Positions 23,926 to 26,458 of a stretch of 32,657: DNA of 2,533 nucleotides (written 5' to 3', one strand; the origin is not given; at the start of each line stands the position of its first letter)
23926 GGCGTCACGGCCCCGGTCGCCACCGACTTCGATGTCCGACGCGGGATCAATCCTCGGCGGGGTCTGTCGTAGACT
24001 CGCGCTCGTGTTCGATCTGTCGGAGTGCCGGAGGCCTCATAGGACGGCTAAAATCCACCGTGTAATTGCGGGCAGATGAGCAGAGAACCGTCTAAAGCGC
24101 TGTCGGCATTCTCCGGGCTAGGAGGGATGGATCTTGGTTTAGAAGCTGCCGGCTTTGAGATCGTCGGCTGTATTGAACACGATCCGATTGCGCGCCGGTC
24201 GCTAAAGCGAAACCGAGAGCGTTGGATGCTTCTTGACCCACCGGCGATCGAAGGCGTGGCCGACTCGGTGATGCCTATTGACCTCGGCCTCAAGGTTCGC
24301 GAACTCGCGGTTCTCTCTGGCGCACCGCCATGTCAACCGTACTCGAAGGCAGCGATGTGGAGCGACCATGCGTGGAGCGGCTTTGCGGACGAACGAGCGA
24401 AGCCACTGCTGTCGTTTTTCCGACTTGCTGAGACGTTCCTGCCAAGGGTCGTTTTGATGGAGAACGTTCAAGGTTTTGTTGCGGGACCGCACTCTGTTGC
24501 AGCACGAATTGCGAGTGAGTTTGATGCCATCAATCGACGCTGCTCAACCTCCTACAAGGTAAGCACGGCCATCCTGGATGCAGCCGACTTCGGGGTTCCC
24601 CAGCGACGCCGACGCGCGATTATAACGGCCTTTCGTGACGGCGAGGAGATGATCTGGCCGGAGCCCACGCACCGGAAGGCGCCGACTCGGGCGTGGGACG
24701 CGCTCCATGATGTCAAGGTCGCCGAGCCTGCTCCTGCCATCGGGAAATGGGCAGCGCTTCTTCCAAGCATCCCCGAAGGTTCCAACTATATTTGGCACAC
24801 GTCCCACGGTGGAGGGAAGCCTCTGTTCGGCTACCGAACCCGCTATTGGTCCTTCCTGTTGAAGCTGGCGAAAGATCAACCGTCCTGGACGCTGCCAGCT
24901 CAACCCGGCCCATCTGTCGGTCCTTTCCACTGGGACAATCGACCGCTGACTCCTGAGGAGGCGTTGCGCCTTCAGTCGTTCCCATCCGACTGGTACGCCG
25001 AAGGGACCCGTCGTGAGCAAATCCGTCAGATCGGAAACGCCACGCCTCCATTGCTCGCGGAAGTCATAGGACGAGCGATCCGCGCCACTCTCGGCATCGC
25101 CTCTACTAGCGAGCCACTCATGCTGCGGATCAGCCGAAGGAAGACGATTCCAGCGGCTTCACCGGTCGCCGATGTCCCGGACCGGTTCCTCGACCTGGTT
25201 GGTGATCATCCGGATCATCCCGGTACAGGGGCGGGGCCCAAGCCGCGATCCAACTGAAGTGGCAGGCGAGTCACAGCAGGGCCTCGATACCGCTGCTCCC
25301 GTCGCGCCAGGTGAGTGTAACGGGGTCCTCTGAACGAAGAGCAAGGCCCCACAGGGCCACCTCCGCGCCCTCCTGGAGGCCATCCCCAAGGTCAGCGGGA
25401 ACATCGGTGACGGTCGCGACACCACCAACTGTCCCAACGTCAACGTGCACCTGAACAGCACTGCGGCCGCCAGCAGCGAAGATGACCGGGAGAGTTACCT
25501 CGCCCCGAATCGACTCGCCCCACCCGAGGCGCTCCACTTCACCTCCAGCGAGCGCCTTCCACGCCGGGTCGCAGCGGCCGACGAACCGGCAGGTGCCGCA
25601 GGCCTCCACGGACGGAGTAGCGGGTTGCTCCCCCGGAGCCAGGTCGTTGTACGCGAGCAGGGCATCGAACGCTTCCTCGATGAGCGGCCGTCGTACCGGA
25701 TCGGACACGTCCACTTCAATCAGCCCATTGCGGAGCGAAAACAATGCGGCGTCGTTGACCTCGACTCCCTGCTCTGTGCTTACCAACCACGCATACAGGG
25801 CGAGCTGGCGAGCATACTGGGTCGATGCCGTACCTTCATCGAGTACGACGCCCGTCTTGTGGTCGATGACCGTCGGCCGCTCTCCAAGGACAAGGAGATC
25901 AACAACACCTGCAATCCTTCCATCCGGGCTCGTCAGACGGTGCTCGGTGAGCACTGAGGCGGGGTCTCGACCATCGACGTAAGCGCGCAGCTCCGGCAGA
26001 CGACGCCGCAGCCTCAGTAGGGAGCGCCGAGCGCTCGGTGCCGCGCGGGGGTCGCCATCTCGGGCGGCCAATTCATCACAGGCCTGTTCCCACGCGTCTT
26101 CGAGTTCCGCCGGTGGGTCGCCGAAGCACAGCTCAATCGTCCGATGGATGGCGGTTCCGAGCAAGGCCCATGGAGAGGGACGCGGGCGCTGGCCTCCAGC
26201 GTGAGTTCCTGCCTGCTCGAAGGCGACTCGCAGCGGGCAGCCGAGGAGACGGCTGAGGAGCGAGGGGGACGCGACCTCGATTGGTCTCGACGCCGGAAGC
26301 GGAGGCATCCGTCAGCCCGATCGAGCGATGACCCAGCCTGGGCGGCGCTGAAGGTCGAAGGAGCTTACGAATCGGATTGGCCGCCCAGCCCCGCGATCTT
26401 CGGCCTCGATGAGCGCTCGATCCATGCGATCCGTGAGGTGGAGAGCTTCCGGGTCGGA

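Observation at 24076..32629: Giant DEAH/DUF1998 helicase operon with Cas4-like nuclease and convergent C5 methyltransferase: Druantia/DISARM-like but fitting neither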

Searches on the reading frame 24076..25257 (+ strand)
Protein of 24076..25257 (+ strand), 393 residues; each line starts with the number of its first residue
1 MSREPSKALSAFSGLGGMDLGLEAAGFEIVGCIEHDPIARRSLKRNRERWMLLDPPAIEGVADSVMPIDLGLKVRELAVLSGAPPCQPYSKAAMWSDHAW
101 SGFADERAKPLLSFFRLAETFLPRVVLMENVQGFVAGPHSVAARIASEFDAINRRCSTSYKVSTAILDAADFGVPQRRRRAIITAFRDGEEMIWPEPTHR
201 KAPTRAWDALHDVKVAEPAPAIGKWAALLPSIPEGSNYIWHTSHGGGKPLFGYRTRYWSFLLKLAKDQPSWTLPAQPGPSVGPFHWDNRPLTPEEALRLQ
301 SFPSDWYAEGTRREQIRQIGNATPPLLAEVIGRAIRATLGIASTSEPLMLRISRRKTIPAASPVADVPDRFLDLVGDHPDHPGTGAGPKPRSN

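Call 3: search_protein_families(library=pfam, proteins=[window:24076-25257:+], max_evalue=0.01)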
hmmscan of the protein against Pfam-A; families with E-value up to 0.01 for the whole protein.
window:24076-25257:+ (393 aa): 1 family
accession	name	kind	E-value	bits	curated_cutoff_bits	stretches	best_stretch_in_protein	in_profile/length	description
PF00145.23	DNA_methylase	-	4.3e-44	151.7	22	1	8-335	3-322/324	C-5 cytosine-specific DNA methylase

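Call 4: search_protein_families(library=padloc, proteins=[window:24076-25257:+], max_evalue=0.01)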
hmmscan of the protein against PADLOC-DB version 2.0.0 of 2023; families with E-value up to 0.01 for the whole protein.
window:24076-25257:+ (393 aa): 56 families (the best 25 are shown)
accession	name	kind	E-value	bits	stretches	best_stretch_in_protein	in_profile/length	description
PDLC03234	MTase_II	-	1e-58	197.4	2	7-219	6-208/375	Type II methyltransferase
PDLC03378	MTase_II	-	1.3e-58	197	1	6-339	3-330/344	Type II methyltransferase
PDLC00026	DruM2|DruM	-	1.6e-56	190.3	1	7-341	6-320/336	DNA cytosine methylase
PDLC00033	DruM2|DruM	-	1.9e-53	180.1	2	9-201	25-204/368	DNA cytosine methylase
PDLC03326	MTase_II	-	5.9e-51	171.9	2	5-218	4-219/412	Type II methyltransferase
PDLC03272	MTase_II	-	1e-42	144.7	1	6-346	75-397/407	Type II methyltransferase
PDLC03307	MTase_II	-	3.9e-42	142.8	2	7-201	2-206/382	Type II methyltransferase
PDLC02648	DrmMII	-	6.1e-37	125.5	2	8-203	24-247/468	DrmMII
PDLC03237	MTase_II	-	1.4e-36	123.9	2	11-192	799-974/1036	Type II methyltransferase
PDLC02649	DrmMII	-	3.6e-35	119.7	3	74-213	113-247/422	DrmMII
PDLC02650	DrmMII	-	2.4e-31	107.1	3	7-136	10-138/435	DrmMII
PDLC00027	DruM2|DruM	-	8.9e-31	105.5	2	7-273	13-248/361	DNA cytosine methylase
PDLC00029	DruM2|DruM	-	4.5e-30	103.1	1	10-344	9-316/329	DNA cytosine methylase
PDLC00030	DruM2|DruM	-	1.5e-29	101.3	2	6-188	6-186/380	DNA cytosine methylase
PDLC00032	DruM2|DruM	-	2.5e-29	100.8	1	12-340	10-321/424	DNA cytosine methylase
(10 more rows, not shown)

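Call 64: search_protein_families(library=ncbifam, proteins=[window:24076-25257:+], max_evalue=0.001)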
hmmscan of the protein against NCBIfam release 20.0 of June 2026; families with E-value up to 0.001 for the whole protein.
window:24076-25257:+ (393 aa): 1 family
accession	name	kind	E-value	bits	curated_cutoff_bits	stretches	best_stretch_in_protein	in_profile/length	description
TIGR00675.1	dcm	superfamily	2.4e-37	129.3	100.65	2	10-191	3-167/329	DNA (cytosine-5-)-methyltransferase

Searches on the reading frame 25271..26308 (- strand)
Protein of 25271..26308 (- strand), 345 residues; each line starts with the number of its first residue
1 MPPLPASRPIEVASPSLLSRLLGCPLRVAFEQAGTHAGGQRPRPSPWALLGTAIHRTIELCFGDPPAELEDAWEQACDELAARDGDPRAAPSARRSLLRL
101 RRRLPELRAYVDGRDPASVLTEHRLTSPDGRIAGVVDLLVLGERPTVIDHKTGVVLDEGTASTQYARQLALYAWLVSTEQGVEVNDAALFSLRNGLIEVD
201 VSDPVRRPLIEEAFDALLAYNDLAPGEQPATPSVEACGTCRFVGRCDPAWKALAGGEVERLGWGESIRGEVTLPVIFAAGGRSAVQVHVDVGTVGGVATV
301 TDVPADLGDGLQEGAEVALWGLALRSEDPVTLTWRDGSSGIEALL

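Call 3: search_protein_families(library=pfam, proteins=[window:25271-26308:-], max_evalue=0.01)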
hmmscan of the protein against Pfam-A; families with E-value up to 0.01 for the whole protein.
window:25271-26308:- (345 aa): 1 family
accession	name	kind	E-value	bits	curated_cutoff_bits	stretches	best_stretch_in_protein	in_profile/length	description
PF12705.13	PDDEXK_1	-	1.8e-20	74.4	22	1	13-247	2-247/247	PD-(D/E)XK nuclease superfamily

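Call 4: search_protein_families(library=padloc, proteins=[window:25271-26308:-], max_evalue=0.01)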
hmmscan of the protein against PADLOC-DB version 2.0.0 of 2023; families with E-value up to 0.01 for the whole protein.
window:25271-26308:- (345 aa): 7 families
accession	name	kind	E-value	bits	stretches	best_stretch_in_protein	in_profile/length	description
PDLC00059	DruK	-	4.1e-30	103.1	1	12-337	8-315/326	PD-(D/E)XK nuclease superfamily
PDLC00060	DruK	-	1.6e-18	65.2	2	117-252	128-265/347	PD-(D/E)XK nuclease superfamily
PDLC01250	Cas4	-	1.9e-10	39.3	1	118-246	50-167/168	"CAS-I,CAS-II,CAS-III,CAS-IV,CAS-V,CAS-VI; acquisition_associated"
PDLC00943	Cas4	-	8.5e-10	36.9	1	125-247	61-179/180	CRISPR-associated protein Cas4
PDLC00944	Cas4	-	2.5e-07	29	1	125-246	59-176/177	Cas4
PDLC01447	Cas4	-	2.1e-05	23.1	1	103-248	46-159/161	"CAS-I,CAS-II,CAS-III,CAS-IV,CAS-V,CAS-VI; acquisition_associated"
PDLC02087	Cas4b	-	0.0066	14.6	1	125-205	69-149/189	-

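Call 55: search_solved_structures(query=window:25271-26308:-, max_evalue=0.01)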
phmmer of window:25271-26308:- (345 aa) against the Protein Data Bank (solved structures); distinct sequences matched with E-value up to 0.01: 0.

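Call 64: search_protein_families(library=ncbifam, proteins=[window:25271-26308:-], max_evalue=0.001)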
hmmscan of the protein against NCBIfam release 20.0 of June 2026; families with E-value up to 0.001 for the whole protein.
window:25271-26308:- (345 aa): 1 family
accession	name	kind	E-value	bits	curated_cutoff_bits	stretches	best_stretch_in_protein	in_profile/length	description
TIGR00372.1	cas4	equivalog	3.2e-09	36.9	65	1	125-247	61-179/180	CRISPR-associated protein Cas4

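Call 67: find_homologous_proteins(query=window:25271-26308:-, max_evalue=0.00001)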
Query window:25271-26308:- (345 aa): 31 proteins with E <= 0.00001 among 8000 candidates.
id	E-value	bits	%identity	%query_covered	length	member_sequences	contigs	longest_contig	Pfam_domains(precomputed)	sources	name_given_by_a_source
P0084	1.2e-199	681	89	100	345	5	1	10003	PF12705.14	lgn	-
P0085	4.7e-164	564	73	99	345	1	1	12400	PF12705.14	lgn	-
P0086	3.8e-158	544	70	99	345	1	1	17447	PF12705.14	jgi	jgi:hypothetical protein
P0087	6.8e-151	520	70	99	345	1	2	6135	PF12705.14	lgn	-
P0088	2.2e-138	479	65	99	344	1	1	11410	PF12705.14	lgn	-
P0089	4.7e-136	472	65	99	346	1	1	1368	PF12705.14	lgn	-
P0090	2.9e-118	413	54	100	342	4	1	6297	PF12705.14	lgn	-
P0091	5.8e-117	409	57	99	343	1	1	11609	PF12705.14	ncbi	-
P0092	1.9e-116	407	56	99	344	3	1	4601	PF12705.14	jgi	jgi:hypothetical protein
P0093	6.4e-116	405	56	99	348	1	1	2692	PF12705.14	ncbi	-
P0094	1.5e-115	404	56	97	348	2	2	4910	PF12705.14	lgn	-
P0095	6.5e-115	402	56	99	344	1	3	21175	PF12705.14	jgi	jgi:hypothetical protein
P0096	8.1e-114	398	54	99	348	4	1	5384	PF12705.14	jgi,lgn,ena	-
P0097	9.3e-112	392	55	98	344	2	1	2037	PF12705.14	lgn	-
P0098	6.4e-110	386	54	99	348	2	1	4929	PF12705.14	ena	-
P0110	4.0e-89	317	47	96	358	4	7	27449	PF12705.14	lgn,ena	-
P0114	9.8e-47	178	40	95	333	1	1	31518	PF12705.14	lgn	-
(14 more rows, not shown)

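Call 70: find_encoding_contigs(protein=P0114, flank=10000, max_places=2)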
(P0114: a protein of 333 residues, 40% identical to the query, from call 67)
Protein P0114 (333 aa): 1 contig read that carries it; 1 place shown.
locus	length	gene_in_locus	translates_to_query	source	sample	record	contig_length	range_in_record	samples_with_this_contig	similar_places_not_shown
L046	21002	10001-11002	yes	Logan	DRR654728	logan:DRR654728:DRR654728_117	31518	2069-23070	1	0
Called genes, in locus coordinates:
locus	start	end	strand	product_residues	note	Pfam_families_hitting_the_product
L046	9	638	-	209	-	-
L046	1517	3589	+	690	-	-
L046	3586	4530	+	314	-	-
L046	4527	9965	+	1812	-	PF00270:DEAD, PF27116:YjiV_N, PF00271:Helicase_C (weak)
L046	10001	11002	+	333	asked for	PF12705:PDDEXK_1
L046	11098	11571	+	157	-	PF18741:MTES_1575 (faint), PF03852:Vsr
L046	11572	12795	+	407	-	PF00145:DNA_methylase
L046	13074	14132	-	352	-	PF00571:CBS (faint)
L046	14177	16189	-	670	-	PF03235:GmrSD_N, PF07510:GmrSD_C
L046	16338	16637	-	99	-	-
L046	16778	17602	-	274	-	-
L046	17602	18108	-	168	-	-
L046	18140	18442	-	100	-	-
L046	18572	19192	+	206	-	PF03551:PadR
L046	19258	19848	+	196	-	PF11716:MDMPI_N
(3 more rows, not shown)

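Call 71: find_encoding_contigs(protein=P0110, flank=10000, max_places=2)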
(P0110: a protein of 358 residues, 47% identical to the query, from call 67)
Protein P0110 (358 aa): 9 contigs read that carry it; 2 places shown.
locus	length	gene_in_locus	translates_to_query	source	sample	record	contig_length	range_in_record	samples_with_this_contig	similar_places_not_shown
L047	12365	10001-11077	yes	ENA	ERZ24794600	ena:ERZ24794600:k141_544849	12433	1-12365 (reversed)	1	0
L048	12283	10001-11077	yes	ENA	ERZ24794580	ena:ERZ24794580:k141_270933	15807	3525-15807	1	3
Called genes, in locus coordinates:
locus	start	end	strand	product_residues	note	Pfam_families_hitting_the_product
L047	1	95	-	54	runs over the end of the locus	?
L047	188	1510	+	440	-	PF18062:RE_AspBHI_N, PF04471:Mrr_cat (weak)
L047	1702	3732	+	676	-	-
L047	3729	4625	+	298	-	-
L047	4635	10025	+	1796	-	PF00270:DEAD, PF27116:YjiV_N, PF00271:Helicase_C (weak)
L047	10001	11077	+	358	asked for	PF12705:PDDEXK_1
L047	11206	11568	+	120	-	-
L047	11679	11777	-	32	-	-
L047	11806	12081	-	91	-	-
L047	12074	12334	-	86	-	-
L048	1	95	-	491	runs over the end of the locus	PF00145:DNA_methylase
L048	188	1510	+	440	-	PF18062:RE_AspBHI_N, PF04471:Mrr_cat (weak)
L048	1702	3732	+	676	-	-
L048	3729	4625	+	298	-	-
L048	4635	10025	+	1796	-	PF00270:DEAD, PF27116:YjiV_N, PF00271:Helicase_C (weak)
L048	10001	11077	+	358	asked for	PF12705:PDDEXK_1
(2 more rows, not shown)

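Call 72: find_encoding_contigs(protein=P0095, flank=10000, max_places=2)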
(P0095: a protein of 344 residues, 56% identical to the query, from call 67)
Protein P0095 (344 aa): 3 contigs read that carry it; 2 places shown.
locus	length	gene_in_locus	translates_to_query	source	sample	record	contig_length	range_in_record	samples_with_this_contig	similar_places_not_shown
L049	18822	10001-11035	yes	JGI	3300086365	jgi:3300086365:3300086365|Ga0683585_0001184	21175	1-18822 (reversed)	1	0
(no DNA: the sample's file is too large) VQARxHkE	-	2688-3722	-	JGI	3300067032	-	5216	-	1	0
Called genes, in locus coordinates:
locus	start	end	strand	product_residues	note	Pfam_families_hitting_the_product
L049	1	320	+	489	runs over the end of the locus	-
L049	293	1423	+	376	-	PF02463:SMC_N (weak), PF13166:AAA_13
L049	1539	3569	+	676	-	-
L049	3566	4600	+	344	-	-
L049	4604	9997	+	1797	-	PF00270:DEAD, PF27116:YjiV_N, PF00271:Helicase_C (weak)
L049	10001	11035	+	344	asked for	PF12705:PDDEXK_1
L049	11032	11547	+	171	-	PF03852:Vsr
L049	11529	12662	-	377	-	PF00145:DNA_methylase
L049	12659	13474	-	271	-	PF09233:Endonuc-EcoRV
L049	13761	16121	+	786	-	PF08751:TrwC, PF01443:Viral_helicase1 (faint), PF13245:AAA_19, PF13604:AAA_30, PF18335:SH3_13 (weak), PF13538:UvrD_C_2 (weak)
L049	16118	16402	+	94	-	-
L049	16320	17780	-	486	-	PF00239:Resolvase, PF13408:Zn_ribbon_recom (faint), PF07508:Recombinase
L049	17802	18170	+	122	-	PF02538:Hydantoinase_B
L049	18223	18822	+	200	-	?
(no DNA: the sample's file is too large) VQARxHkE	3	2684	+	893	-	?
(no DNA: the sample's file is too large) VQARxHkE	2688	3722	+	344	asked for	PF12705:PDDEXK_1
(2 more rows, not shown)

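Call 74: predict_structure(alignment_id=A3)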
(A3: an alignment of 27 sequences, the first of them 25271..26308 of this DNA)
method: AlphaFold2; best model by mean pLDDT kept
length: 345 residues; sequences in the alignment: 27
mean_pLDDT: 89.4   pTM: 0.80
mean pLDDT of the five models: 89.4, 80.8, 80.8, 80.7, 78.1
residues with pLDDT >= 90: 235; 70-90: 89; 50-70: 13; < 50: 8
segments of 3 or more residues with pLDDT < 50: 36-41
pLDDT, mean of each block of 10 residues (from residue 1): 71 92 91 57 70 95 94 96 88 92 96 95 95 96 95 86 91 96 96 94 95 95 91 83 87 86 86 91 94 93 87 92 92 87 80
secondary structure, 60 per line:
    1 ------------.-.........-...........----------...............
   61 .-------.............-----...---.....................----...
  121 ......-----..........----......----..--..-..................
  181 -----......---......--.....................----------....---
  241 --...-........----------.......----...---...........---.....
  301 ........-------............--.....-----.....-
elements in order: H15-23 H25-35 H46-61 H69-81 H93-113 E118-126 E132-141 E146-151 H163-180 E186-191 E195-200 H203-223 H234-237 H247-254 E265-271 E276-278 E282-292 E296-304 H305-308 E316-327 E330-334 E340-344

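Call 77: fold_search(model_id=the predicted structure, library=pdb)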
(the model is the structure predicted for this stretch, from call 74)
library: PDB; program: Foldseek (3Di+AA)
matches with E <= 10: 757; with E <= 0.001: 32
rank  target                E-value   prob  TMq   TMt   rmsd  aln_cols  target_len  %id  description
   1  7sjr_A                1.7e-07  1.00  0.49  0.20   5.1       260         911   22  Cryo-EM structure of AdnA-AdnB(W325A) in complex with DNA and AMPPNP (released 2021-12-22)
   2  6ppu_A                2.9e-07  1.00  0.48  0.29   4.7       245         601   24  Cryo-EM structure of AdnAB-AMPPNP-DNA complex (released 2019-11-20)
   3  5ean_A                5.9e-07  1.00  0.43  0.16  17.0       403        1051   14  Crystal structure of Dna2 in complex with a 5' overhang DNA (released 2015-11-18)
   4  8d3l_I                1.9e-06  1.00  0.31  0.47   7.0       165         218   16  Type I-C Cas4-Cas1-Cas2 complex bound to a PAM/PAM prespacer (released 2022-11-02)
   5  9iab_B                2.9e-06  1.00  0.43  0.54   7.5       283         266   16  Structure of the Argonaute-associated Cas4 family protein 1 (ACE1) from Chroococcidiopsis thermalis (CtACE1) (released 2025-04-23)
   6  5eaw_A                3.5e-06  1.00  0.42  0.16  17.9       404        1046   14  Crystal structure of Dna2 nuclease-helicase (released 2015-11-18)
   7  4ic1_A                5.3e-06  1.00  0.34  0.53   7.8       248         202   16  Crystal structure of SSO0001 (released 2013-01-16)
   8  9iab_A                6.0e-06  1.00  0.42  0.51   7.7       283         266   14  Structure of the Argonaute-associated Cas4 family protein 1 (ACE1) from Chroococcidiopsis thermalis (CtACE1) (released 2025-04-23)
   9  5eax_A                6.0e-06  1.00  0.42  0.16  18.3       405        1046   13  Crystal structure of Dna2 in complex with an ssDNA (released 2015-11-18)
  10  8d3q_J                6.8e-06  1.00  0.30  0.52   3.4       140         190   15  Type I-C Cas4-Cas1-Cas2 complex bound to a PAM/NoPAM prespacer (released 2022-11-02)
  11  9iac_B                8.1e-06  1.00  0.45  0.55   7.2       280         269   17  Structure of the Argonaute-associated Cas4 family protein 1 (ACE1) from Microcystis aeruginosa (MaACE1) (released 2025-04-23)
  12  5zyv_A                8.1e-06  1.00  0.27  0.43  11.5       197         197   12  Crystal structure of human MGME1 with single strand DNA2 and Ca2+ (released 2018-09-19)
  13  8xa9_A                8.1e-06  1.00  0.28  0.42  12.6       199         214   12  Human MGME1 in complex with 5'-overhang DNA (released 2024-03-20)
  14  8xa9_B                1.0e-05  1.00  0.27  0.40  12.5       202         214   11  Human MGME1 in complex with 5'-overhang DNA (released 2024-03-20)
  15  9iac_A                1.2e-05  1.00  0.45  0.56   6.9       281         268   17  Structure of the Argonaute-associated Cas4 family protein 1 (ACE1) from Microcystis aeruginosa (MaACE1) (released 2025-04-23)
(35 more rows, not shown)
